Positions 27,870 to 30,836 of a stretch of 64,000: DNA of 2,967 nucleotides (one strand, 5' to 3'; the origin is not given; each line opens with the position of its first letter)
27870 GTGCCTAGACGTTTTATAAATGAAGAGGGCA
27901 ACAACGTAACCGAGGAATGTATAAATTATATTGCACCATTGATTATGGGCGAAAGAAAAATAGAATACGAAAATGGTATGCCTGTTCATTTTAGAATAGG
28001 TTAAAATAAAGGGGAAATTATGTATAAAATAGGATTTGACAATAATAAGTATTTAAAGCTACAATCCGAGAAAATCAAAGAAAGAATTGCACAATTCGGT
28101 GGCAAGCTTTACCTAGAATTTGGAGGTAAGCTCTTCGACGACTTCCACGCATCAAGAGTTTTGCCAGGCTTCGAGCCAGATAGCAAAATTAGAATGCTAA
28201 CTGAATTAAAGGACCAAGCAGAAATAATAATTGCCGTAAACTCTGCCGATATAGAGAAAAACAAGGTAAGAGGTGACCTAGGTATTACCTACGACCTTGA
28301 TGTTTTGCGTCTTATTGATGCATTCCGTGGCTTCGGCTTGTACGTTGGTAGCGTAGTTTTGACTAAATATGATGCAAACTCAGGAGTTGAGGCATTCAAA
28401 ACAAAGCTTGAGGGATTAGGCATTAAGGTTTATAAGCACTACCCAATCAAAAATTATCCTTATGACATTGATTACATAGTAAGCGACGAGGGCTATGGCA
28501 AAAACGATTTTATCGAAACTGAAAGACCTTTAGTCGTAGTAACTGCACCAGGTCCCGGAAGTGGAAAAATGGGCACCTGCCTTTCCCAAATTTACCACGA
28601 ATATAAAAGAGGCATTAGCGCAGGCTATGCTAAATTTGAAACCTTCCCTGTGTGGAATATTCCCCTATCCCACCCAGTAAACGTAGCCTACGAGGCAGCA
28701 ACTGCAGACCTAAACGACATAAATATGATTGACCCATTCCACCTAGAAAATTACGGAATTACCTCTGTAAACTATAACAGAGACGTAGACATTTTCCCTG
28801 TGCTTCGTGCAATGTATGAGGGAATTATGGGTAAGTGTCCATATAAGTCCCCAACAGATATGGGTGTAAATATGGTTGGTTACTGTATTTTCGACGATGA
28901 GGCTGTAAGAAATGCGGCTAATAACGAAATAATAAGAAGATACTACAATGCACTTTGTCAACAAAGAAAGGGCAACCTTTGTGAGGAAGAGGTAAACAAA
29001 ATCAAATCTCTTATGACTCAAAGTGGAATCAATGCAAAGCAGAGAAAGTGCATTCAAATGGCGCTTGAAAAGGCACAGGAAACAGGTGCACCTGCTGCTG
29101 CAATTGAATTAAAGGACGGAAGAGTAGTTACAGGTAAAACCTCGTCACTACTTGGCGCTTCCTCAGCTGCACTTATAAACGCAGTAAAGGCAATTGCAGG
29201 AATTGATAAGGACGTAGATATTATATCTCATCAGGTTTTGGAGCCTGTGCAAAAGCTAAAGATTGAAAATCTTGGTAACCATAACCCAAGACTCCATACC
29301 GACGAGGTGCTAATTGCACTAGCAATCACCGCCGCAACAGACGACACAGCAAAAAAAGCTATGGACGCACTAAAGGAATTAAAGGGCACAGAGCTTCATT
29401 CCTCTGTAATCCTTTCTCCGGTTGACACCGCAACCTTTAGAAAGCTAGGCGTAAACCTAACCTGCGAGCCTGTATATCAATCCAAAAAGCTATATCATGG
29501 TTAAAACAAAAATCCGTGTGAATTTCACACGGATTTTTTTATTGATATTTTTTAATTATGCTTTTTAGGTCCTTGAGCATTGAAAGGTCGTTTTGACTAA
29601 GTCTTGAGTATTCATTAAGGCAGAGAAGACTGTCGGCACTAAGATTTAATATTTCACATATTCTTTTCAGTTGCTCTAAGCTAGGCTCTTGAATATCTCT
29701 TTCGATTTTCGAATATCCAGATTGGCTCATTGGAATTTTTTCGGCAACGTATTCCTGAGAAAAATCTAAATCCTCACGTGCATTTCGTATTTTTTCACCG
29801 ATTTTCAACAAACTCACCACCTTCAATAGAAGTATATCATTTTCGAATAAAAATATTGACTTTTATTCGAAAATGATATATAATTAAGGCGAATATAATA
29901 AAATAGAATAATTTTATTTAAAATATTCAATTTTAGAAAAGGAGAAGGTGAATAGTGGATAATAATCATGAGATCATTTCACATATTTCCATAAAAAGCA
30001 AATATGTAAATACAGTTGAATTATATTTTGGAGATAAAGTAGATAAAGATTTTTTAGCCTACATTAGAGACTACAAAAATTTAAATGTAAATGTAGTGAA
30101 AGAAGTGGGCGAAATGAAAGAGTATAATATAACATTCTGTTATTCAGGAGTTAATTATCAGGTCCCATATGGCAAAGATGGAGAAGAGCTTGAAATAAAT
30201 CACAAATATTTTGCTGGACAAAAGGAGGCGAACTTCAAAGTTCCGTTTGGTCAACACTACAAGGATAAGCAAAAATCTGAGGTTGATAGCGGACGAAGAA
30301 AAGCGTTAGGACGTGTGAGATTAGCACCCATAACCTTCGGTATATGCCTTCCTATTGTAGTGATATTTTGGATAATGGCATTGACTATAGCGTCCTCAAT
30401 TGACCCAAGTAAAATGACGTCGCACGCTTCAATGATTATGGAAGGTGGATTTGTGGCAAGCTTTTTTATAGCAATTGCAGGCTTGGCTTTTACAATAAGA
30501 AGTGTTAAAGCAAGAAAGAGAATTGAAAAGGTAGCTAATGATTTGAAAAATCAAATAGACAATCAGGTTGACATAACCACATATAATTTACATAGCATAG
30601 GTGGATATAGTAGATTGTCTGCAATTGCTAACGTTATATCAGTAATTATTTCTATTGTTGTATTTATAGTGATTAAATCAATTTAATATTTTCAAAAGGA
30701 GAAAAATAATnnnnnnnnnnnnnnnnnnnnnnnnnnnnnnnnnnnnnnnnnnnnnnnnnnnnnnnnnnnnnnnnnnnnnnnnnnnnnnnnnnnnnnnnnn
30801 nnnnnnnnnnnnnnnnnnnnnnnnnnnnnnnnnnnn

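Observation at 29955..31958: XRE-controlled pair of membrane proteins of unknown function: candidate defence, exclusion or toxin-like module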

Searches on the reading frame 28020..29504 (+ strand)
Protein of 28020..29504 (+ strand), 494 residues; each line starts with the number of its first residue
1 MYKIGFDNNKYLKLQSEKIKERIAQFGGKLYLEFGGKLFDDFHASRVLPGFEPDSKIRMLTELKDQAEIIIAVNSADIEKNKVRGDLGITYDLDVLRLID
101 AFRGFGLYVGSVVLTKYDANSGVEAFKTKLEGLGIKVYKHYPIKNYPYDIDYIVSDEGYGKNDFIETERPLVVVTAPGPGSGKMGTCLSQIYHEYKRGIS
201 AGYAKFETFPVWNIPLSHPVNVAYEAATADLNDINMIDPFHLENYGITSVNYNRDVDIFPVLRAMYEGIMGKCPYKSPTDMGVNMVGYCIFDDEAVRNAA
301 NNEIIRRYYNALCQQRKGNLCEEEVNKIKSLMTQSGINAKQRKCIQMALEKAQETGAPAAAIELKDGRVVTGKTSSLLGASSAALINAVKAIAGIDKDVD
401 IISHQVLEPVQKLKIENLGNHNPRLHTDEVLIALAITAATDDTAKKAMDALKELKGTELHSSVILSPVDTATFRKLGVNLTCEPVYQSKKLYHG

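Call 3: search_protein_families(library=pfam, proteins=[window:28020-29504:+], max_evalue=1)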
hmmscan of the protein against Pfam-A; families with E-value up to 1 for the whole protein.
window:28020-29504:+ (494 aa): 3 families
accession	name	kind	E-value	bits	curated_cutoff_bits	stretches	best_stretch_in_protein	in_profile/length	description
PF08903.17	DUF1846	-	1.4e-180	599.8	27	1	4-335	1-332/333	Domain of unknown function DUF1846, N-terminal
PF20921.3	DUF1846_C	-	1.9e-68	229.4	27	1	341-492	2-153/153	Domain of unknown function DUF1846, C-terminal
PF20431.4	E_motif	-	0.051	14.3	27.3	0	321-338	37-54/63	E motif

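Call 44: find_related_loci(query=window:28020-29504:+, collection=metagenome_contigs, flank=6000)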
Query window:28020-29504:+ (494 aa) in metagenome_contigs; peptide patterns used: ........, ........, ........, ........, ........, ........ (x = any residue, [..] = any of these).
600 stretches matched a pattern (row limit reached: there are more); 565 encode a relative of the query (tblastn E <= 1e-3); the best 80 are kept; 80 distinct loci.
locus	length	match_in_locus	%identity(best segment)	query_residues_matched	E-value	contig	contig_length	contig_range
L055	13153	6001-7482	82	1-494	0e+0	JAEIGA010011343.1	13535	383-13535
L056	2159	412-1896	82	1-494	0e+0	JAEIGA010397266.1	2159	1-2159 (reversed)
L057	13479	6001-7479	68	1-493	0e+0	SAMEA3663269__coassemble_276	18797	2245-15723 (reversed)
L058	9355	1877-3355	68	1-493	0e+0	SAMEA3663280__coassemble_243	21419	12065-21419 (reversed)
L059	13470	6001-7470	70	4-493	0e+0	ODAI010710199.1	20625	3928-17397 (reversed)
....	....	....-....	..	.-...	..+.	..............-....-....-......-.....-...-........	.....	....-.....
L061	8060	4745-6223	71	1-493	0e+0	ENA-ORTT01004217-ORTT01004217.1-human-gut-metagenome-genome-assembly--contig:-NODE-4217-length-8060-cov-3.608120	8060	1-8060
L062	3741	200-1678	71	1-493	0e+0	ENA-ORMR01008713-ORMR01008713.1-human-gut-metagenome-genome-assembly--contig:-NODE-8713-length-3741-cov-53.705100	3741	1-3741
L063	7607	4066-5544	71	1-493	0e+0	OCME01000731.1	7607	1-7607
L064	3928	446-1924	71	1-493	0e+0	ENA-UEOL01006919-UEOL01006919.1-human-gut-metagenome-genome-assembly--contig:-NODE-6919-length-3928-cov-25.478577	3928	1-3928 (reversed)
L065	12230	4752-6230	71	1-493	0e+0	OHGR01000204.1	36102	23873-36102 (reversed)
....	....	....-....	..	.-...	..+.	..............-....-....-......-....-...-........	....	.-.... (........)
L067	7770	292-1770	71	1-493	0e+0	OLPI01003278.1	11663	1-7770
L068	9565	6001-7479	71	1-493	0e+0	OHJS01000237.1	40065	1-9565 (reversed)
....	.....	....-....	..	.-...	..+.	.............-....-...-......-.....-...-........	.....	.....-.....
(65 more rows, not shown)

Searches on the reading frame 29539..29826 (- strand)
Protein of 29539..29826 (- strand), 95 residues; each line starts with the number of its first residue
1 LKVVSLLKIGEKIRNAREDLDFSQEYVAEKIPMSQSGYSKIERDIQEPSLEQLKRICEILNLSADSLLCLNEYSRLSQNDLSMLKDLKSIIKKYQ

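Call 3: search_protein_families(library=pfam, proteins=[window:29539-29826:-], max_evalue=1)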
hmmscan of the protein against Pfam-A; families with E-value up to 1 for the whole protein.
window:29539-29826:- (95 aa): 7 families
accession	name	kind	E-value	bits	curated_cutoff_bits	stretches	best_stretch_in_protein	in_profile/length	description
PF01381.28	HTH_3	-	1e-14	54.8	23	1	13-66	1-54/55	Helix-turn-helix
PF12844.13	HTH_19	-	4.3e-10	39.8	30.2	1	10-68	1-59/64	Helix-turn-helix domain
PF13560.12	HTH_31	-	1.9e-09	38.1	27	1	9-65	2-59/64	Helix-turn-helix domain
PF13443.12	HTH_26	-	0.0021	18.7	22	1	12-63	1-53/63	Cro/C1-type HTH DNA-binding domain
PF07261.16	DnaB_2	-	0.013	15.6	22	1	42-93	9-58/74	Replication initiation and membrane attachment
PF12536.13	DUF3734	-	0.02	15.6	22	1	1-51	53-100/106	Patatin phospholipase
PF24739.1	DUF7690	-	0.12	13.3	25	1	29-77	23-67/84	Domain of unknown function (DUF7690)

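Call 4: search_protein_families(library=padloc, proteins=[window:29539-29826:-], max_evalue=1)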
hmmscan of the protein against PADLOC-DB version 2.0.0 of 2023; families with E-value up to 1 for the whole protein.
window:29539-29826:- (95 aa): 15 families
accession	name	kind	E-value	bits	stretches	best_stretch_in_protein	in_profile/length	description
PDLC02926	HTH_VI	-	2.8e-13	47.9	1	8-79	1-72/92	-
PDLC04775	PDC-M69A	-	3.2e-10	38.5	1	7-89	6-87/113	-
PDLC04142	capH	-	1.3e-08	33.8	1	8-68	6-66/103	capH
PDLC03665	Control_protein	-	3e-08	31.8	1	8-71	8-72/77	control protein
PDLC03954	RmrA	-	1.2e-07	29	1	10-94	12-94/380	-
PDLC03947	RmrA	-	9.3e-07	26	1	9-66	12-69/383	-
PDLC03951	RmrA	-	2.7e-06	24.6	1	10-68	10-68/400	-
PDLC03953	RmrA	-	0.00013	19.3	1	9-62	6-59/373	-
PDLC03952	RmrA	-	0.00016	18.7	1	9-61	23-75/395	-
PDLC03948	RmrA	-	0.00023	18.2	1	10-65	10-65/397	-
PDLC03944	RmrA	-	0.00031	17.9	1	10-63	8-61/384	-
PDLC03949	RmrA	-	0.0017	15.3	1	11-65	5-59/363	-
PDLC03946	RmrA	-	0.0042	13.9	1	12-83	6-76/357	-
PDLC03664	Control_protein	-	0.025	13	1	5-69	10-74/74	control protein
PDLC03312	MTase_II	-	0.067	8.8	1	9-68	61-120/1344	Type II methyltransferase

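Call 5: search_protein_families(library=ncbifam, proteins=[window:29539-29826:-], max_evalue=1)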
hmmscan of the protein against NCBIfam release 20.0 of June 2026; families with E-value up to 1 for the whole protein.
window:29539-29826:- (95 aa): 16 families
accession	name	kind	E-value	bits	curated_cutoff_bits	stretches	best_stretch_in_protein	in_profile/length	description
NF041951.1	phage_RstR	subfamily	3.5e-14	53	80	1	8-82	2-76/108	RstR family transcriptional repressor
TIGR03070.1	couple_hipB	subfamily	2.1e-08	34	71.65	1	8-62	2-56/58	type II toxin-antitoxin system Y4mF family antitoxin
NF007257.0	PRK09706.1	subfamily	3.5e-07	30.1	101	1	8-69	5-66/135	transcriptional repressor DicA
TIGR00270.2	TIGR00270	equivalog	8.5e-07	28.9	110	1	10-63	77-130/159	multiprotein bridging factor aMBF1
NF007408.0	PRK09943.1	equivalog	1.7e-05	24.4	211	1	7-69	6-68/185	HTH-type transcriptional regulator PuuR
NF038139.1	Reg_Aceta_RamB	equivalog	1.9e-05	23.5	700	1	9-76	3-69/465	acetate metabolism transcriptional regulator RamB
NF047948.1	male_kill_WMK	equivalog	4.2e-05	23.2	300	1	8-78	5-79/300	WO male-killing family protein Wmk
NF046032.1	TransRegSlrRBacil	equivalog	0.00013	22.1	250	1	9-67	2-61/149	HTH-type transcriptional regulator SlrR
NF041677.1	trans_regClgR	equivalog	0.00026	21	170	1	9-69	9-69/113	transcriptional regulator ClgR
NF041575.1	antitoxPezA_Strep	equivalog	0.00092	19.2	290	1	9-64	2-57/158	type II toxin-antitoxin system antitoxin PezA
NF008109.0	PRK10856.1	equivalog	0.0011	18.7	208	1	8-49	14-55/334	cytoskeleton protein RodZ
NF006015.0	PRK08154.1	subfamily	0.0015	17.7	204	1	6-87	28-106/314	anaerobic benzoate catabolism transcriptional regulator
NF003162.0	PRK04140.1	equivalog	0.0048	16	263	1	10-63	128-181/317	transcriptional regulator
NF007271.0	PRK09726.1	equivalog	0.0082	16.1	79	1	3-65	7-69/88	type II toxin-antitoxin system antitoxin HipB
NF010465.0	PRK13890.1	equivalog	0.013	15.5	96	1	19-88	16-82/121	conjugal transfer protein TrbA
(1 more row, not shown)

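Call 6: search_protein_families(library=phrogs, proteins=[window:29539-29826:-], max_evalue=1)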
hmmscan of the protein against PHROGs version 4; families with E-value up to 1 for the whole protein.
window:29539-29826:- (95 aa): 27 families (the best 25 are shown)
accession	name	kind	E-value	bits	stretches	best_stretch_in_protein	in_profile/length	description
phrog_8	-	transcription regulation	4.3e-14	53.7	1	8-81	76-149/346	transcriptional regulator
phrog_3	-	transcription regulation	4.3e-13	50.8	1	6-75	86-155/430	transcriptional repressor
phrog_5823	-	transcription regulation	3e-09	37.5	1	8-90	6-90/404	transcriptional regulator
phrog_2439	-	transcription regulation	1.3e-08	35.1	1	9-89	8-85/367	transcriptional regulator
phrog_4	-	transcription regulation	2.8e-08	34.2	1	8-79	132-203/400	transcriptional repressor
phrog_1373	-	transcription regulation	4.1e-08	34.4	1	8-69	63-124/166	transcriptional regulator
phrog_7241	-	transcription regulation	1.1e-06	29.8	1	11-68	64-121/122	transcriptional regulator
phrog_7396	-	unknown function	1.4e-05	25.9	1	9-71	16-81/227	-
phrog_2967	-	transcription regulation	2e-05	25.2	1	8-69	10-71/225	transcriptional regulator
phrog_2328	-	transcription regulation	0.00017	22.4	1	6-65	13-72/128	transcriptional repressor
phrog_2339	-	DNA, RNA and nucleotide metabolism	0.00028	21.8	1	11-62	28-80/98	HTH DNA binding protein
phrog_32768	-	unknown function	0.00039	20.2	1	7-68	8-70/446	-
phrog_9908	-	DNA, RNA and nucleotide metabolism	0.0011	19.2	1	4-63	9-68/282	DNA binding protein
phrog_6962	-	unknown function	0.0022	19.3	1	9-66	2-60/73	-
phrog_4836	-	transcription regulation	0.0022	18.6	1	9-94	76-160/194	CII-like regulator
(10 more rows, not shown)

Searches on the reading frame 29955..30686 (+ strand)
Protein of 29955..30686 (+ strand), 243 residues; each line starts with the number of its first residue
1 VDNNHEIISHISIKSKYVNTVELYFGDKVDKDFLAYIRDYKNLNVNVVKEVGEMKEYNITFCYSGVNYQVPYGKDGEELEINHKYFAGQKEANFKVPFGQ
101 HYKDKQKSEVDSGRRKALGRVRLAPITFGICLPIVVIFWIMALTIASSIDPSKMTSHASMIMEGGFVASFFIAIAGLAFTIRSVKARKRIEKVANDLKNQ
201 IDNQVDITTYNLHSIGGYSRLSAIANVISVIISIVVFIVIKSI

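Call 3: search_protein_families(library=pfam, proteins=[window:29955-30686:+], max_evalue=1)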
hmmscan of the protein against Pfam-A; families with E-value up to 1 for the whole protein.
window:29955-30686:+ (243 aa): 2 families
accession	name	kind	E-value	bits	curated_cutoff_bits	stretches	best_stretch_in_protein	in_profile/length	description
PF24871.1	Piezo_TM1-24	-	0.013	14.5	28.8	1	135-242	8-116/682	Piezo TM1-24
PF04103.21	CD20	-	0.35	11.3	27.9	0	142-204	46-105/156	CD20-like family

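Call 4: search_protein_families(library=padloc, proteins=[window:29955-30686:+], max_evalue=1)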
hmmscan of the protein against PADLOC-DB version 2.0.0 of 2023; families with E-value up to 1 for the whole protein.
window:29955-30686:+ (243 aa): 0 families

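Call 5: search_protein_families(library=ncbifam, proteins=[window:29955-30686:+], max_evalue=1)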
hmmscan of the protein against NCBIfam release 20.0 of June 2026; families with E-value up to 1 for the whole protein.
window:29955-30686:+ (243 aa): 1 family
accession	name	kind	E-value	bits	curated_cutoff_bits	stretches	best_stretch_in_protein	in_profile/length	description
NF033891.1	surf_exc_IncI1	exception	0.0073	15.8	100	1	130-200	21-88/210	plasmid IncI1-type surface exclusion protein ExcA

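Call 6: search_protein_families(library=phrogs, proteins=[window:29955-30686:+], max_evalue=1)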
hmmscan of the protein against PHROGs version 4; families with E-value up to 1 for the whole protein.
window:29955-30686:+ (243 aa): 2 families
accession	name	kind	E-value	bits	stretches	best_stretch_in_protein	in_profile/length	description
phrog_12511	-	unknown function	0.056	14.6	1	164-226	9-66/109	-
phrog_36493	-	unknown function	0.1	13.7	1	179-203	17-41/62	-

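Call 9: find_homologous_proteins(query=window:29955-30686:+, max_evalue=0.001)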
Query window:29955-30686:+ (243 aa): 3 proteins with E <= 0.001 among 205 candidates.
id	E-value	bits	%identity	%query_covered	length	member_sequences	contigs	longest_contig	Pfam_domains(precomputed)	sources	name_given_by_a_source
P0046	1.2e-138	478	99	91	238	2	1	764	-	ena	-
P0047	4.0e-74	267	53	100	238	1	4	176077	-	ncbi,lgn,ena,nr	ncbi:MAG: hypothetical protein IJ400_03210 [Clostridia bacterium]|nr:hypothetical protein [Clostridi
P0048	2.6e-58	215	48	75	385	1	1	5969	-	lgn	-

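Call 50: find_encoding_contigs(protein=P0048, flank=6000, max_places=2)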
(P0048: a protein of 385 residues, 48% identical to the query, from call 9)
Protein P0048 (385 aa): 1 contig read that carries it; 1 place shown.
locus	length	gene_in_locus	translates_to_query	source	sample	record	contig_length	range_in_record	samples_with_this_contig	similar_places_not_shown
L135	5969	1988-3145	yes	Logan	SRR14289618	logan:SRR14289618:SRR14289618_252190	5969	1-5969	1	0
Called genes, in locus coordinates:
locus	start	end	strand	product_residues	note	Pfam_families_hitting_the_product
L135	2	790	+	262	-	?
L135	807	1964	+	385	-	-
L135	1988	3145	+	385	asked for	-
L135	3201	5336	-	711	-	PF17191:RecG_wedge, PF00270:DEAD, PF04851:ResIII, PF07517:SecA_DEAD (weak), PF00271:Helicase_C, PF19833:RecG_dom3_C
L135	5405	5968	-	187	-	?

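Call 60: predict_structure(alignment_id=A3)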
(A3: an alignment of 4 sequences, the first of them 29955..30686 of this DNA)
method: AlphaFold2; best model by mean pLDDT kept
length: 243 residues; sequences in the alignment: 4
mean_pLDDT: 59.0   pTM: 0.36
mean pLDDT of the five models: 59.0, 55.7, 50.0, 48.7, 44.0
residues with pLDDT >= 90: 0; 70-90: 37; 50-70: 157; < 50: 49
segments of 3 or more residues with pLDDT < 50: 1-10, 73-102, 205-207
pLDDT, mean of each block of 10 residues (from residue 1): 41 61 60 71 65 59 67 43 38 36 57 61 62 72 69 60 61 62 61 62 51 55 67 71 64
secondary structure, 60 per line:
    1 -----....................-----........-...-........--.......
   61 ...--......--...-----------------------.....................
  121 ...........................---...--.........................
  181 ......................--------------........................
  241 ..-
elements in order: H6-25 H31-38 E44-51 E54-63 E66-71 H100-147 H156-202 H217-242

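Call 67: find_homologous_proteins(query=A5, max_evalue=0.001)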
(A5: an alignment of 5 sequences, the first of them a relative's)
Query A5 (5 sequences) (385 aa, profile of the alignment): 4 proteins with E <= 0.001 among 7314 candidates.
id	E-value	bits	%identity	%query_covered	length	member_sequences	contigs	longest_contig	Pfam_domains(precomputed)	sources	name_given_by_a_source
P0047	1.1e-116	406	52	47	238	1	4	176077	-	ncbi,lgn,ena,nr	ncbi:MAG: hypothetical protein IJ400_03210 [Clostridia bacterium]|nr:hypothetical protein [Clostridi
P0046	9.1e-108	377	49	43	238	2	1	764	-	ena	-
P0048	1.2e-107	377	100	100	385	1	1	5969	-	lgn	-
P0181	9.6e-85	302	34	98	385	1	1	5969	-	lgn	-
